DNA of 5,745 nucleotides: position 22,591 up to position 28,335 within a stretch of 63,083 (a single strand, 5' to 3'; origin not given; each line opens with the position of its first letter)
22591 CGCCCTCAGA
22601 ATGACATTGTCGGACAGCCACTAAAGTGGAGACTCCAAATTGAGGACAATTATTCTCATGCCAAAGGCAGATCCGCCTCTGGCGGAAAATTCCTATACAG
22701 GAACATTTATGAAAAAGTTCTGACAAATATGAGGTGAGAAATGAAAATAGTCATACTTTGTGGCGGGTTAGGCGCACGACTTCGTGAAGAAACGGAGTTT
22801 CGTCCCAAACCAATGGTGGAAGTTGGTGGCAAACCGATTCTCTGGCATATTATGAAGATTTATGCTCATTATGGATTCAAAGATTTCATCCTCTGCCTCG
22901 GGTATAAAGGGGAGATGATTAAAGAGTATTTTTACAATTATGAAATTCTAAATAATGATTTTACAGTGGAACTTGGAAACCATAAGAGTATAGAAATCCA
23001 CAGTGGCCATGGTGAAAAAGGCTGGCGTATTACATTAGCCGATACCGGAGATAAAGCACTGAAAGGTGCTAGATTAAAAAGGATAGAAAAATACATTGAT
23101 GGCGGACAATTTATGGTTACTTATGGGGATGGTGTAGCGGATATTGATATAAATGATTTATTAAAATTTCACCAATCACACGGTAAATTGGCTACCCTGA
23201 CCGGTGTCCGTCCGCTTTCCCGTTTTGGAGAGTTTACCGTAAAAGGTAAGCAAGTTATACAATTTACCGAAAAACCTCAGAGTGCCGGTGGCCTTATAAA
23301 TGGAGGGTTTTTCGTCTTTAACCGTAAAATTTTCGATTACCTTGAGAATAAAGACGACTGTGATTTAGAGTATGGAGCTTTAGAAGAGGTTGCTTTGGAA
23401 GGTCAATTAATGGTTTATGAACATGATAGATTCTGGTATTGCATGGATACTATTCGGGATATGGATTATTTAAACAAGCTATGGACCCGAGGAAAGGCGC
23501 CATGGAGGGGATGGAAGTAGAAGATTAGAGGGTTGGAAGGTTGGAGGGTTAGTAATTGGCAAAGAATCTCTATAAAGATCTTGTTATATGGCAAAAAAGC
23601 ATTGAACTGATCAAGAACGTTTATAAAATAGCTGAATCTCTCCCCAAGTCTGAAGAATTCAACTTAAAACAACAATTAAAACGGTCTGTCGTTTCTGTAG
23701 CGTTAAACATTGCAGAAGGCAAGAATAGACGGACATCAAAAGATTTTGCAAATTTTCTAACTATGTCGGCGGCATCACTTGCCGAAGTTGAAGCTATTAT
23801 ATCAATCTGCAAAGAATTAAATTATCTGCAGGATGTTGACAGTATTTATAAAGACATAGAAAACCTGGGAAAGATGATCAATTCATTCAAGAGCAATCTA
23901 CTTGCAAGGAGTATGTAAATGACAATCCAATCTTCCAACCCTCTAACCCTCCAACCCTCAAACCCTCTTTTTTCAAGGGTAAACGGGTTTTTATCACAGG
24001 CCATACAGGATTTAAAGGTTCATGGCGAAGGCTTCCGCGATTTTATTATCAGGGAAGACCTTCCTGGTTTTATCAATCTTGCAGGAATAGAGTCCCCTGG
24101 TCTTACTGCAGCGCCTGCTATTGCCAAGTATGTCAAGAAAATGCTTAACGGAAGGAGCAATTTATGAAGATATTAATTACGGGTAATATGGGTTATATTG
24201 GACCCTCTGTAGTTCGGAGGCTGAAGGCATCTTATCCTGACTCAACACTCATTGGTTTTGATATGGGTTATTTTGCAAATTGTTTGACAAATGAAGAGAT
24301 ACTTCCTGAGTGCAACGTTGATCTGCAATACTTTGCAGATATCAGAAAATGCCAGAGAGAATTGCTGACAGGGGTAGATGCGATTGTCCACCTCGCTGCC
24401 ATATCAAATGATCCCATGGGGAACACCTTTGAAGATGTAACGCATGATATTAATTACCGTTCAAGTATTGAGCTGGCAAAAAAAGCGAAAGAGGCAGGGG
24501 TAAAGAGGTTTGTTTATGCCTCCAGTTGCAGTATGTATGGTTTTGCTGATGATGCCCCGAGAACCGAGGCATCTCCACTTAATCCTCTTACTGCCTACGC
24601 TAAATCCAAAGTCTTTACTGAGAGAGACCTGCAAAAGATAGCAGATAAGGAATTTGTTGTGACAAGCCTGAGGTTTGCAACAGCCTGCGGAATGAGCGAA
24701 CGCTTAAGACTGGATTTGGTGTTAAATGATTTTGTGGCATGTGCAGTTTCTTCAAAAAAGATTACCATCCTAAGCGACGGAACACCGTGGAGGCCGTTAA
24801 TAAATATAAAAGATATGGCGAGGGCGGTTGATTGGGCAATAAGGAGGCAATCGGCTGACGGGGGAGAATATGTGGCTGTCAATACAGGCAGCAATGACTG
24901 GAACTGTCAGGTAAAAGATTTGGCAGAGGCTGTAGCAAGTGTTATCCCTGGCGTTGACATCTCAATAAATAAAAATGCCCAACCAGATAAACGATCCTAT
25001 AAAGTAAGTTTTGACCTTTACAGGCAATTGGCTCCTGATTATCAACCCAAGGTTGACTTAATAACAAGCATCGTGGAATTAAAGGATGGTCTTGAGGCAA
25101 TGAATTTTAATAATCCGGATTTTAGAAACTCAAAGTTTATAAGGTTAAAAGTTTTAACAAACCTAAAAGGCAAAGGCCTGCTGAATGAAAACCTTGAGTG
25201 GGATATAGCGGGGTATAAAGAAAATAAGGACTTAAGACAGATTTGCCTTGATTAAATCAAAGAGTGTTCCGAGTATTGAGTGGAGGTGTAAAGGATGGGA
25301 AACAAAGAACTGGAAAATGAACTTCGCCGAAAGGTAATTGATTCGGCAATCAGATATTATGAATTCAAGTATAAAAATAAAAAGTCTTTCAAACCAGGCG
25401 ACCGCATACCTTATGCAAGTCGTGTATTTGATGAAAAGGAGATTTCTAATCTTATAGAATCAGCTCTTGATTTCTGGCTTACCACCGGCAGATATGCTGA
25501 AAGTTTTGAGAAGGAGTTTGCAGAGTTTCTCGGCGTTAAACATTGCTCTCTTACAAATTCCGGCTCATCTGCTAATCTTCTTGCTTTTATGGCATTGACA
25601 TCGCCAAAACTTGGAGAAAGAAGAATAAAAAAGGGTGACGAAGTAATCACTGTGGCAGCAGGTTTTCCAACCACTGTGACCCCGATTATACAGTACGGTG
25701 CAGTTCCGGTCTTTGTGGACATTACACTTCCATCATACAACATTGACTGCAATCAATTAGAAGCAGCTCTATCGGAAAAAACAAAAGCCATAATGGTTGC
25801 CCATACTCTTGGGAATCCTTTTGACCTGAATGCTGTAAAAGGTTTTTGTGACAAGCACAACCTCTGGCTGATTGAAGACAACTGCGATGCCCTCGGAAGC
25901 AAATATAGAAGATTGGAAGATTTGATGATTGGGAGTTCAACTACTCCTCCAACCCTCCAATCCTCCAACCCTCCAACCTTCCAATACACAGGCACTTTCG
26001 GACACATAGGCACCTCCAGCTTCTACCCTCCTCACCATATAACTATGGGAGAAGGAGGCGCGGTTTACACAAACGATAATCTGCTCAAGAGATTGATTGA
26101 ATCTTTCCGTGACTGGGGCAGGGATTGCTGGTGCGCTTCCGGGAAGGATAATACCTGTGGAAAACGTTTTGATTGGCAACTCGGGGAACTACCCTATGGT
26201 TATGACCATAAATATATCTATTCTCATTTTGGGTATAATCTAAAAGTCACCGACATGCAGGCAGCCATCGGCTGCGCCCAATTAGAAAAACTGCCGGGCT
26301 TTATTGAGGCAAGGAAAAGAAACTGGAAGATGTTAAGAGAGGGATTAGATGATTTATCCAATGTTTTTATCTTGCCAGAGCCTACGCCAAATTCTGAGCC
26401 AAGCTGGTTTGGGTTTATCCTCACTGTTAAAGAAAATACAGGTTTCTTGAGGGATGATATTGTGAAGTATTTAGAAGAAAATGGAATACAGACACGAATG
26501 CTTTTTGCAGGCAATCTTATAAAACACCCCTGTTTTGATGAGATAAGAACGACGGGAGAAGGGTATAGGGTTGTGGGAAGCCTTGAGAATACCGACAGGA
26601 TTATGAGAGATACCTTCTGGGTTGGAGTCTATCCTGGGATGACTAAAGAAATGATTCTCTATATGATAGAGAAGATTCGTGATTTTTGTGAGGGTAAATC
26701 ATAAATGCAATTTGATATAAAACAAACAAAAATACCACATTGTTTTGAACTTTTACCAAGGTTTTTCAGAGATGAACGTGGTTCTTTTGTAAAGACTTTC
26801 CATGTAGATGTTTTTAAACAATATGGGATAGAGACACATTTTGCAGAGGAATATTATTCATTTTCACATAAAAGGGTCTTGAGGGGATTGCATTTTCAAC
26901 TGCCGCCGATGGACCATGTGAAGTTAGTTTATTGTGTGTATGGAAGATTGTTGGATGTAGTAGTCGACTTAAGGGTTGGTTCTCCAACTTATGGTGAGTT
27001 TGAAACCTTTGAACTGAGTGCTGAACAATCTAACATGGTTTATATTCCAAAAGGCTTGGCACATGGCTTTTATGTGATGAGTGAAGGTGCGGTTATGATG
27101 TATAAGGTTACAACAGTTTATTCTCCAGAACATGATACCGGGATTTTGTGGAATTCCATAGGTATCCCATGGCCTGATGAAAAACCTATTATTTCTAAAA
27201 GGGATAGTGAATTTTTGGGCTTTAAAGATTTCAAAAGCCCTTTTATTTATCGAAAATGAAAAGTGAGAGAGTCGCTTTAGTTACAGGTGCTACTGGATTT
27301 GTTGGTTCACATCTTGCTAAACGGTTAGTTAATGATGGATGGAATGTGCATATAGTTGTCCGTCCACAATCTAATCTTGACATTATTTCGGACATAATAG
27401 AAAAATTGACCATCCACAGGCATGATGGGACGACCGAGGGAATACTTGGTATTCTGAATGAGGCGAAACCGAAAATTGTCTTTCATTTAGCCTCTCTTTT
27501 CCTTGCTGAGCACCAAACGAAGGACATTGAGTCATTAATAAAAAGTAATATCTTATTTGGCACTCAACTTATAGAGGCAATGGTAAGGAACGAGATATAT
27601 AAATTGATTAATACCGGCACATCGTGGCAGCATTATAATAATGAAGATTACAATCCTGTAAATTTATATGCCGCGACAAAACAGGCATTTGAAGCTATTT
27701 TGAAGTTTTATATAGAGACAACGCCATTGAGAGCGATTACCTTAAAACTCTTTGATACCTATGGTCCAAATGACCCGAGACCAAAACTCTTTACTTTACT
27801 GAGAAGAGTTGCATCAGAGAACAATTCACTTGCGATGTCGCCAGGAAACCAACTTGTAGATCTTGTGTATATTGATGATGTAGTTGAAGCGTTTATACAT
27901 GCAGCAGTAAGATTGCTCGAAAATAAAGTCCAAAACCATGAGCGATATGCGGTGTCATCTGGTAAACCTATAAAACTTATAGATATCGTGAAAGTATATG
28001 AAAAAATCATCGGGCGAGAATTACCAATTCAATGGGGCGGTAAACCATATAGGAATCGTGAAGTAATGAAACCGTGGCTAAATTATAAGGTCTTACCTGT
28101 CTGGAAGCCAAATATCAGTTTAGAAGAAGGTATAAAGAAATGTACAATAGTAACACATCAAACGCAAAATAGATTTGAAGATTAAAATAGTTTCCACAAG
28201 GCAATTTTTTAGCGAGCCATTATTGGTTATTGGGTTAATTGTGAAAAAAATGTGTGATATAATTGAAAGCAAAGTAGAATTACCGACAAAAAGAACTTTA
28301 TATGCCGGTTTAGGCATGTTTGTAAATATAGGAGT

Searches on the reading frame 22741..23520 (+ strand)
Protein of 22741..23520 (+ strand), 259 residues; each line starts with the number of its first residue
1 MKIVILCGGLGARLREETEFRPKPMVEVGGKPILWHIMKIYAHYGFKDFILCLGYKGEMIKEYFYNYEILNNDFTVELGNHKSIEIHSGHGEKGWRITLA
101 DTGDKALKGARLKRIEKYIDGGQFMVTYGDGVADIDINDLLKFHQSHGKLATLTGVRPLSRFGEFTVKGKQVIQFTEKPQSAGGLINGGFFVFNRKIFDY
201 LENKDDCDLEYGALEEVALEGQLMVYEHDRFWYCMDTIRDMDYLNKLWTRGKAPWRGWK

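Call 77: search_protein_families(library=pfam, proteins=[window:22741-23520:+], max_evalue=1e-8)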
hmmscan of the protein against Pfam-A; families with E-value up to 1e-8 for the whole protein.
window:22741-23520:+ (259 aa): 1 family
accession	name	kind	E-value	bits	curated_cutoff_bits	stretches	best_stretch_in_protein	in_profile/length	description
PF00483.29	NTP_transferase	-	1.8e-20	74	21.2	1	3-226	2-218/245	Nucleotidyl transferase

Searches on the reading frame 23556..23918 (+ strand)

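Call 77: search_protein_families(library=pfam, proteins=[window:23556-23918:+], max_evalue=1e-8)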
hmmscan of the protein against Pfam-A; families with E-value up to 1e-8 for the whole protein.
window:23556-23918:+ (120 aa): 1 family
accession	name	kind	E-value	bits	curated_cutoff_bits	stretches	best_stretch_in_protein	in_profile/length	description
PF05635.17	23S_rRNA_IVP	-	6.6e-34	116.8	33.8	1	7-110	1-106/106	23S rRNA-intervening sequence protein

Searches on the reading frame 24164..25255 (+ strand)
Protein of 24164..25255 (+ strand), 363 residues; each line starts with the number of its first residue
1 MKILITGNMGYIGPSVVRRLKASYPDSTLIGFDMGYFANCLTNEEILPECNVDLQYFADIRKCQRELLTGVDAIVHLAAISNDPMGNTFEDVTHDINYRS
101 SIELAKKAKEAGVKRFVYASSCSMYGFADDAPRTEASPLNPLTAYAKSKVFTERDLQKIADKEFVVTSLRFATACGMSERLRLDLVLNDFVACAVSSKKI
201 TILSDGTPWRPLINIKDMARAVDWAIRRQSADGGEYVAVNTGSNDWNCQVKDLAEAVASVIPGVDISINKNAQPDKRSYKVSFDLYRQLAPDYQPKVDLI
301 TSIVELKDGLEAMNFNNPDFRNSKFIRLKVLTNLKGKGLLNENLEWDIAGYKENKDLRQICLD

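Call 78: search_protein_families(library=pfam, proteins=[window:24164-25255:+], max_evalue=1e-8)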
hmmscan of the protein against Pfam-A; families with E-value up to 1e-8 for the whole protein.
window:24164-25255:+ (363 aa): 4 families
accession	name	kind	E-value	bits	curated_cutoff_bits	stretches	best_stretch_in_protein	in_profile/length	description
PF01370.27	Epimerase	-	5.3e-40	137.8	20.9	1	3-235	1-236/240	NAD dependent epimerase/dehydratase family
PF16363.11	GDP_Man_Dehyd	-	2.5e-16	60.5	27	1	4-242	1-250/332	GDP-mannose 4,6 dehydratase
PF04321.23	RmlD_sub_bind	-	5.6e-11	42.5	27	1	1-243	1-217/287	RmlD substrate binding domain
PF01073.25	3Beta_HSD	-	2.8e-10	40.1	22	1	4-173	1-173/280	3-beta hydroxysteroid dehydrogenase/isomerase family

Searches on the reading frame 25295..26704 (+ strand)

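Call 78: search_protein_families(library=pfam, proteins=[window:25295-26704:+], max_evalue=1e-8)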
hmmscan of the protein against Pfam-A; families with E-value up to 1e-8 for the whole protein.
window:25295-26704:+ (469 aa): 1 family
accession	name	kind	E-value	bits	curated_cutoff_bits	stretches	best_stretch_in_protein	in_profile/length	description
PF01041.23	DegT_DnrJ_EryC1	-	4.2e-91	306.3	19.8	1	47-462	5-360/360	DegT/DnrJ/EryC1/StrS aminotransferase family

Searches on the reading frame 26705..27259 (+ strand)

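Call 78: search_protein_families(library=pfam, proteins=[window:26705-27259:+], max_evalue=1e-8)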
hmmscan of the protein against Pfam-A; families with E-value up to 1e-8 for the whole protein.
window:26705-27259:+ (184 aa): 1 family
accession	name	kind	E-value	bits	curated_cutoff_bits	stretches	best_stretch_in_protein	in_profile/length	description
PF00908.23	dTDP_sugar_isom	-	2.5e-58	196.9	27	1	7-174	1-167/168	dTDP-4-dehydrorhamnose 3,5-epimerase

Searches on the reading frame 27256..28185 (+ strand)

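Call 78: search_protein_families(library=pfam, proteins=[window:27256-28185:+], max_evalue=1e-8)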
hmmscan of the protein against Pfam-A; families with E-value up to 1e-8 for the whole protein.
window:27256-28185:+ (309 aa): 3 families
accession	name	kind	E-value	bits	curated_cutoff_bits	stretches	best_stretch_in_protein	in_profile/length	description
PF01370.27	Epimerase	-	3.9e-36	125.1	20.9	1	7-219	1-227/240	NAD dependent epimerase/dehydratase family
PF16363.11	GDP_Man_Dehyd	-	4e-24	86.1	27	1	8-275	1-308/332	GDP-mannose 4,6 dehydratase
PF01073.25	3Beta_HSD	-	1.9e-12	47.3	22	1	8-244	1-260/280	3-beta hydroxysteroid dehydrogenase/isomerase family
